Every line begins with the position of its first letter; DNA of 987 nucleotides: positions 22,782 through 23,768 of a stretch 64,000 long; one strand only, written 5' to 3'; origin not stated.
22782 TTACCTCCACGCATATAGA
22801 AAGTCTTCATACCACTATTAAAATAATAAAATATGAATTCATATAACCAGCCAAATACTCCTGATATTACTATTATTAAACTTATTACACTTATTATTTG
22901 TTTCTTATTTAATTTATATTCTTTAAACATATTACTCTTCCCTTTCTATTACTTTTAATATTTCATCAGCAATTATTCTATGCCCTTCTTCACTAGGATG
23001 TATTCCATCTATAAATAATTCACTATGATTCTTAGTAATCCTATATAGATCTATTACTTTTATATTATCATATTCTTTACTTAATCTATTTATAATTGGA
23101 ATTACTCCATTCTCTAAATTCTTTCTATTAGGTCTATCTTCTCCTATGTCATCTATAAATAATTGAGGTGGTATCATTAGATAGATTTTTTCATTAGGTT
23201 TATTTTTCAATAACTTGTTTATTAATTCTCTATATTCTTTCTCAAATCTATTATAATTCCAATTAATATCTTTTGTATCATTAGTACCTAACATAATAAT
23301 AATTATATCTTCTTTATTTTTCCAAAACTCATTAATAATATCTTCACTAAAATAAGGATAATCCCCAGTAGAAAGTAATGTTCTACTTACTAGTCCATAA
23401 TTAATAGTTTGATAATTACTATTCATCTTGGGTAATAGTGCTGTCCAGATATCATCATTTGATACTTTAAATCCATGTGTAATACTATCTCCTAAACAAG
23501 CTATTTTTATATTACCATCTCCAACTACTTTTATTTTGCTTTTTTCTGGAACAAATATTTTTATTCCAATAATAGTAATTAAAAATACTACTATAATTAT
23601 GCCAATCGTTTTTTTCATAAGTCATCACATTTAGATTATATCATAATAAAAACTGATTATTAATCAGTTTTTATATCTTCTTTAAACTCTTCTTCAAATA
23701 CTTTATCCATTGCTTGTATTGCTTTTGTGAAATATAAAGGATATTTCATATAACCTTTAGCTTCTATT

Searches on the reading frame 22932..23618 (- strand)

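Call 11: search_protein_families(library=pfam, proteins=[window:22932-23618:-], max_evalue=0.001)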
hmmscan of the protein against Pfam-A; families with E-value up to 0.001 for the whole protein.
window:22932-23618:- (228 aa): 4 families
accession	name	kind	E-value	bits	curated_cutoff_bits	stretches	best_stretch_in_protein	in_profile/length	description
PF13472.12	Lipase_GDSL_2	-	1e-20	75.4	32.9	1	41-215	1-178/178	GDSL-like Lipase/Acylhydrolase family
PF00657.28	Lipase_GDSL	-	5.1e-20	72.9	23.6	1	39-220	1-208/208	GDSL-like Lipase/Acylhydrolase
PF04311.20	DUF459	-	5.8e-09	36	27.2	1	38-143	1-107/197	Protein of unknown function (DUF459)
PF14606.12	Lipase_GDSL_3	-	0.00016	22.5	27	1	39-225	4-178/178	GDSL-like Lipase/Acylhydrolase family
